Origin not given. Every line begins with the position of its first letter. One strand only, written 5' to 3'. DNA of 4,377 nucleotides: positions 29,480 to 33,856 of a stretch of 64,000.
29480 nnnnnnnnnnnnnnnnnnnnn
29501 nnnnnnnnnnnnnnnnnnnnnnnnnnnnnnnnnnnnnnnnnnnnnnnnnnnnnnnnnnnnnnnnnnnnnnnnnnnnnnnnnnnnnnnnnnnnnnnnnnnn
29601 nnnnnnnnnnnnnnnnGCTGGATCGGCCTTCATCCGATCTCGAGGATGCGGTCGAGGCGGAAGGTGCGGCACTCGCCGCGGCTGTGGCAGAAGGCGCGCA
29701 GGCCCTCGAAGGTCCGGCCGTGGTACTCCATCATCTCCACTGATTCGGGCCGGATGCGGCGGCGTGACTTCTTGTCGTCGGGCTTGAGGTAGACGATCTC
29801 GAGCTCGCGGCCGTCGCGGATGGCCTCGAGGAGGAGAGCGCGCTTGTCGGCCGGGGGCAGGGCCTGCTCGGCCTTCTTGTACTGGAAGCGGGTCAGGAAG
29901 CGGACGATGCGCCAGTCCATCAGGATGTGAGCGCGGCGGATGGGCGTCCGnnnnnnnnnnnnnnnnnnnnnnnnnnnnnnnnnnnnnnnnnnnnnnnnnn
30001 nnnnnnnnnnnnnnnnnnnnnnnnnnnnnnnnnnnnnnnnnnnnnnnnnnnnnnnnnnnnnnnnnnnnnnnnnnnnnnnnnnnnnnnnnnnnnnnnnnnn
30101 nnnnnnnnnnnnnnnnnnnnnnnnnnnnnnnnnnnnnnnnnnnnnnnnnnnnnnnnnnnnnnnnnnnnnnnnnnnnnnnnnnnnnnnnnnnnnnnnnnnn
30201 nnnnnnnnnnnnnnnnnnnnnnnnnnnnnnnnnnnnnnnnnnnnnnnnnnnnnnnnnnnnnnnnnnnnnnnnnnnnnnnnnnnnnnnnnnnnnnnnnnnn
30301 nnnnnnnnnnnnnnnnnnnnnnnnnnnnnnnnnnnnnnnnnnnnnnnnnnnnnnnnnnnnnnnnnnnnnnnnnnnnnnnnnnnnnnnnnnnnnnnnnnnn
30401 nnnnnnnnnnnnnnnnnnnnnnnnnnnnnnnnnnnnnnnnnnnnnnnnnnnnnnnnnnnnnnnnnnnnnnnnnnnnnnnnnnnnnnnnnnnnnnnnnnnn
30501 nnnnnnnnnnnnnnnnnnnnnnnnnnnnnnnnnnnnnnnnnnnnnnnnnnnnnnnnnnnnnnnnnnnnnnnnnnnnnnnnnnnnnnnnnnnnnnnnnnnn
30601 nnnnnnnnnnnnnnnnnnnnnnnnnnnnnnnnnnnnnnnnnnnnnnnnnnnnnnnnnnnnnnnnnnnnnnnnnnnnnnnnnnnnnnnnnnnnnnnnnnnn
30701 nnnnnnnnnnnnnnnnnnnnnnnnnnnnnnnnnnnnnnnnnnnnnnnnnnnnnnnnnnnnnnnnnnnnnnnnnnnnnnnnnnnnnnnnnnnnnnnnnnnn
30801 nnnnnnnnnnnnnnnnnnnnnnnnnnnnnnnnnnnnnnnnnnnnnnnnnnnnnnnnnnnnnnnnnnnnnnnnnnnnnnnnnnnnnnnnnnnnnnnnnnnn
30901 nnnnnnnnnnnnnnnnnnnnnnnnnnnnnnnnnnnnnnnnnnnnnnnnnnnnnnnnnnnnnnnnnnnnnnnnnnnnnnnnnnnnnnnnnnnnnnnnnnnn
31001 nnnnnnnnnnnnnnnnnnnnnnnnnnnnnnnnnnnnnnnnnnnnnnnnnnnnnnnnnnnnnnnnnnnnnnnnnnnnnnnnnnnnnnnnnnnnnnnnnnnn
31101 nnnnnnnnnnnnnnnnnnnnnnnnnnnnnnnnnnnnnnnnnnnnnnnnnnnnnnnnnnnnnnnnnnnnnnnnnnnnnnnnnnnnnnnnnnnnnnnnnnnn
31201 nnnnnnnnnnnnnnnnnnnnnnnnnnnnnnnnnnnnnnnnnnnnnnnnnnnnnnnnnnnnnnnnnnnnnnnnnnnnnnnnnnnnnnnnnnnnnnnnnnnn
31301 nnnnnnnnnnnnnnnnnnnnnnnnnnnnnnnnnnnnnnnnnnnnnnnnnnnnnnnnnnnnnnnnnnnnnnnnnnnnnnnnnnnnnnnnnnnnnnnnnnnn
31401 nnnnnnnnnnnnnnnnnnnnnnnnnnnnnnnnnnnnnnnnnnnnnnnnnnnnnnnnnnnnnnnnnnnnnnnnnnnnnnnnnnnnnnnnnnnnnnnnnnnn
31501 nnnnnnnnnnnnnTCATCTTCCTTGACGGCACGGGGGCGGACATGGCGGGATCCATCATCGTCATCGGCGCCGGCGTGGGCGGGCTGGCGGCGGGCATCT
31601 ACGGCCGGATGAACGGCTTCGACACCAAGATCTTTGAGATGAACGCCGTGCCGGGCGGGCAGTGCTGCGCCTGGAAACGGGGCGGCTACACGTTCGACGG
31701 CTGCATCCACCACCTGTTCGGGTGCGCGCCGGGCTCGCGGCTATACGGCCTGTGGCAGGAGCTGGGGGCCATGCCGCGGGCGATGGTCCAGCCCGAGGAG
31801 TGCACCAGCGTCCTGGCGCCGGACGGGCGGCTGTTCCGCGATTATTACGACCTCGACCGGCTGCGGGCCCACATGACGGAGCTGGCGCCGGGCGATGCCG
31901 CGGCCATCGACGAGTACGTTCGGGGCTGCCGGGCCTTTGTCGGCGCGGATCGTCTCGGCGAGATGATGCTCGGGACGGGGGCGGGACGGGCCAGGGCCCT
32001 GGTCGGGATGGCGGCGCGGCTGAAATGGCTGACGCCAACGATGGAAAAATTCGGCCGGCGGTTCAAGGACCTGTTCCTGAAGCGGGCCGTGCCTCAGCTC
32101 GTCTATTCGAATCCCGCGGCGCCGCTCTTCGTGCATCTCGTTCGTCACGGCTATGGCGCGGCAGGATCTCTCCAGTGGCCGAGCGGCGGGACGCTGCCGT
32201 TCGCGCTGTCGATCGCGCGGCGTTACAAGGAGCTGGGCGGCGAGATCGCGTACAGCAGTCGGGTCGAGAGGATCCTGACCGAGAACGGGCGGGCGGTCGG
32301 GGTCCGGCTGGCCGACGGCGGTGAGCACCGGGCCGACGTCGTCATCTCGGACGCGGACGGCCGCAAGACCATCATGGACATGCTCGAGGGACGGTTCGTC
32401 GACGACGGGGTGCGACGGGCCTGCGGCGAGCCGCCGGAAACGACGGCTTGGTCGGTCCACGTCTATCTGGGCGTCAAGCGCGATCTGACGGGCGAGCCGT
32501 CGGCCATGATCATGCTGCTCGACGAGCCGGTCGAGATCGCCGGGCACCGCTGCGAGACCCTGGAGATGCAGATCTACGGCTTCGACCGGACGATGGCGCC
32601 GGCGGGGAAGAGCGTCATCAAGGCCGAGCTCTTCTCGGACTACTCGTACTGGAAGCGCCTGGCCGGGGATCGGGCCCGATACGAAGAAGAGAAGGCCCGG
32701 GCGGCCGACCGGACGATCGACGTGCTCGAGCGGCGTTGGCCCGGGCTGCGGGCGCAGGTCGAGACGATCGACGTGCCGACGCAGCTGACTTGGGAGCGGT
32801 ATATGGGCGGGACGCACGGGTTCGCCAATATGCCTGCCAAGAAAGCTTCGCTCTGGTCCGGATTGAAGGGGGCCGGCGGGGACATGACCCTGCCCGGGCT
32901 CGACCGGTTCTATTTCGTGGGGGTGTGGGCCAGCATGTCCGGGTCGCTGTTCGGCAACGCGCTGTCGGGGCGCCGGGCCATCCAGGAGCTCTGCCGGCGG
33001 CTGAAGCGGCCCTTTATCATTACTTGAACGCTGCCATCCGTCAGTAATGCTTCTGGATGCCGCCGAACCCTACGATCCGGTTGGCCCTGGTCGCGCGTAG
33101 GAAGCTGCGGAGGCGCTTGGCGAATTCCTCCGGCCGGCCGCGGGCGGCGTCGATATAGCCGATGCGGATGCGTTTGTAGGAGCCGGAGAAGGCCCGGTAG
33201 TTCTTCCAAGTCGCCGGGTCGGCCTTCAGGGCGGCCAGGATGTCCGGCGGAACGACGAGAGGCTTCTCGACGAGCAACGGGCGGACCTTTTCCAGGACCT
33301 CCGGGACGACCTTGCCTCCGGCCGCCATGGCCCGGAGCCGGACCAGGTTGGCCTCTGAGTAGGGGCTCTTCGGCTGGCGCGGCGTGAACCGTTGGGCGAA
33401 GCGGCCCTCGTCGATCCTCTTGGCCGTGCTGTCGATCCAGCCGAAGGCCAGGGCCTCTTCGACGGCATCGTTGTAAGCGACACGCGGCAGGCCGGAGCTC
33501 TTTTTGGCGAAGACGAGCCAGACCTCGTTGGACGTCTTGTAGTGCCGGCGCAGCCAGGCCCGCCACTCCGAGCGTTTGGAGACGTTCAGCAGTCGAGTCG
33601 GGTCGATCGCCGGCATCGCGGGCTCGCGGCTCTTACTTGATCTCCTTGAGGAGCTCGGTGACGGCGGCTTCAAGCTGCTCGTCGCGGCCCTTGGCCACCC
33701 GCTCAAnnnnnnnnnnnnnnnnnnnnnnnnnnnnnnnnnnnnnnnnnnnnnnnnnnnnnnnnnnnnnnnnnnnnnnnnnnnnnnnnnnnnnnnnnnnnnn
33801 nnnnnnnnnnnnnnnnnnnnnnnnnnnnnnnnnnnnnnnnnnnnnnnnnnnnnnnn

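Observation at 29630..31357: Pif1-family helicase fused to a C-terminal WYL ligand-sensing domain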

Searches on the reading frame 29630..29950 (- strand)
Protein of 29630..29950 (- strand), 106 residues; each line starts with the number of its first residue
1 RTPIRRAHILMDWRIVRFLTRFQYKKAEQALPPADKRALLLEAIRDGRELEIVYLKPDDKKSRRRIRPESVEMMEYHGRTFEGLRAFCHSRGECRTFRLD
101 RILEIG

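Call 3: search_protein_families(library=pfam, proteins=[window:29630-29950:-], max_evalue=0.1)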
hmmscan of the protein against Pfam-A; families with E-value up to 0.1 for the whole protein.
window:29630-29950:- (106 aa): 1 family
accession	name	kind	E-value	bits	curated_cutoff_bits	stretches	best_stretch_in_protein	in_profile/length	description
PF13280.12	WYL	-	4e-12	46.4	21.8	1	39-105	5-68/70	WYL domain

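Call 37: search_protein_representatives(protein=window:29633-29908:-)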
Query: 92 residues. Proteins with E-value up to 0.001 (for the whole library): 195; up to 1e-10: 60; up to 1e-30: 0. The best 150 are listed.
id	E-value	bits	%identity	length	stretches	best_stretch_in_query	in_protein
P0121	1.0e-27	111.7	62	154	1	1-91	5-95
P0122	1.8e-26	107.7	83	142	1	33-91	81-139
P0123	9.1e-23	95.9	57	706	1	1-91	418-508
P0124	9.4e-23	95.9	56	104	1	6-91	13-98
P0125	3.0e-21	91.1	49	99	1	1-91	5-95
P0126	8.6e-20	86.4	49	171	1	1-91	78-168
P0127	2.4e-19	85.0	47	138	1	1-91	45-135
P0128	2.7e-19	84.8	53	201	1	2-91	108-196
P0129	5.3e-19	83.9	67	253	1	26-91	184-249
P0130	1.6e-18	82.4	51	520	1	1-91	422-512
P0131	2.9e-18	81.5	48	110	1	1-91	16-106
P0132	3.8e-18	81.2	51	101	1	1-91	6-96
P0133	1.0e-17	79.7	46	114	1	3-91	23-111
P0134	6.6e-17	77.2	46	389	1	1-91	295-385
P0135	8.5e-17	76.8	47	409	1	2-91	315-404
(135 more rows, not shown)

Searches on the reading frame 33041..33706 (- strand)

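Call 3: search_protein_families(library=pfam, proteins=[window:33041-33706:-], max_evalue=0.1)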
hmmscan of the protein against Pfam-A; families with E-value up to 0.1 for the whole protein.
window:33041-33706:- (221 aa): 1 family
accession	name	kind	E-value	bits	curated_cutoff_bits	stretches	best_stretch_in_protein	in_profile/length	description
PF13376.11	OmdA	-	7.4e-13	48.7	25.6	1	150-208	2-59/60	Bacteriocin-protection, YdeI or OmpD-Associated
